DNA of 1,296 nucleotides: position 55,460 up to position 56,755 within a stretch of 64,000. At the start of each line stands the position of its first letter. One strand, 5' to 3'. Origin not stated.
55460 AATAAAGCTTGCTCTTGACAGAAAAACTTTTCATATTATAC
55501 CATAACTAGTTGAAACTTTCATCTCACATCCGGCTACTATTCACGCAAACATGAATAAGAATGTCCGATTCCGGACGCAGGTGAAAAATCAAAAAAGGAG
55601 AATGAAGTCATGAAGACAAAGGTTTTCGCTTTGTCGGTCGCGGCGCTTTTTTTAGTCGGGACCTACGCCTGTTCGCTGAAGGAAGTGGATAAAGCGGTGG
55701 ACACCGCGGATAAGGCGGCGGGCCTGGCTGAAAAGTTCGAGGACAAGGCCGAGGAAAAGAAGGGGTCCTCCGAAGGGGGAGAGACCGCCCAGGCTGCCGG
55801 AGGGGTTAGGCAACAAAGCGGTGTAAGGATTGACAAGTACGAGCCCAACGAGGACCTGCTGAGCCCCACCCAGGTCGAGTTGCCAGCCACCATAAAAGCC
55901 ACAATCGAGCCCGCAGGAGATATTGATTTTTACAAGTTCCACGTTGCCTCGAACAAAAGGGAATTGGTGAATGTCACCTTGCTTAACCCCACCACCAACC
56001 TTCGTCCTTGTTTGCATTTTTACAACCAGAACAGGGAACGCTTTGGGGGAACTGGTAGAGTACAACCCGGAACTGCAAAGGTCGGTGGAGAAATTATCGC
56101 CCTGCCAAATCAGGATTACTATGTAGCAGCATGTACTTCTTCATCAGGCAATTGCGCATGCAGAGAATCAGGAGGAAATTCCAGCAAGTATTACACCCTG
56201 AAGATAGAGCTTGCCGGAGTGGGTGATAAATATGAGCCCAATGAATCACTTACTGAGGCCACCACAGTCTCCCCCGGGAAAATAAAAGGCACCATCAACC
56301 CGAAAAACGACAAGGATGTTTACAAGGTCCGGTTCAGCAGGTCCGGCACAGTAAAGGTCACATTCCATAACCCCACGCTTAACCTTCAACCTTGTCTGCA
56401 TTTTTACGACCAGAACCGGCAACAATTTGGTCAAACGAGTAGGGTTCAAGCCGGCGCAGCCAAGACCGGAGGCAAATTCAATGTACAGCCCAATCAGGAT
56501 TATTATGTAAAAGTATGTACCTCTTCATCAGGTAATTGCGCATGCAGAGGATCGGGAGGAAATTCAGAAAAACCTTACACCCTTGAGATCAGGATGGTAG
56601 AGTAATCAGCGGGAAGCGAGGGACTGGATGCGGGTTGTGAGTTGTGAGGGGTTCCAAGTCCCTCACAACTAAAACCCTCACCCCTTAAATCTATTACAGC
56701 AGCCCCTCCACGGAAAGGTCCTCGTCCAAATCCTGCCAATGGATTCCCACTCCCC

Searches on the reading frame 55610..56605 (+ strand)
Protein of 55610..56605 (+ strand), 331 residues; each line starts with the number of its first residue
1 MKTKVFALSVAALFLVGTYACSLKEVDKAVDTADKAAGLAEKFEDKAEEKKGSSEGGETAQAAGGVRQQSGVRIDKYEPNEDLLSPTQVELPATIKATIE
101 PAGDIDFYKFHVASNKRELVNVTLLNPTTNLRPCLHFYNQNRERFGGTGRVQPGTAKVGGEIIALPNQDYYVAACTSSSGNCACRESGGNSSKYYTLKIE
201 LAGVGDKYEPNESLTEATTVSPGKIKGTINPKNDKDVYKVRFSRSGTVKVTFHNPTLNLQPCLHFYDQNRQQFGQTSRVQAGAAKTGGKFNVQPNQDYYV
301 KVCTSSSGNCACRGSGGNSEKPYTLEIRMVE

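Call 42: search_protein_families(library=pfam, proteins=[window:55610-56605:+], max_evalue=0.01)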
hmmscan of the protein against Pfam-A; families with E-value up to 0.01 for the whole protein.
window:55610-56605:+ (331 aa): 1 family
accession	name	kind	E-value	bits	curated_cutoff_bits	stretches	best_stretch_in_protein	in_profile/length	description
PF04151.21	PPC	-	1.3e-05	26.4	25.9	0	234-302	1-68/70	Bacterial pre-peptidase C-terminal domain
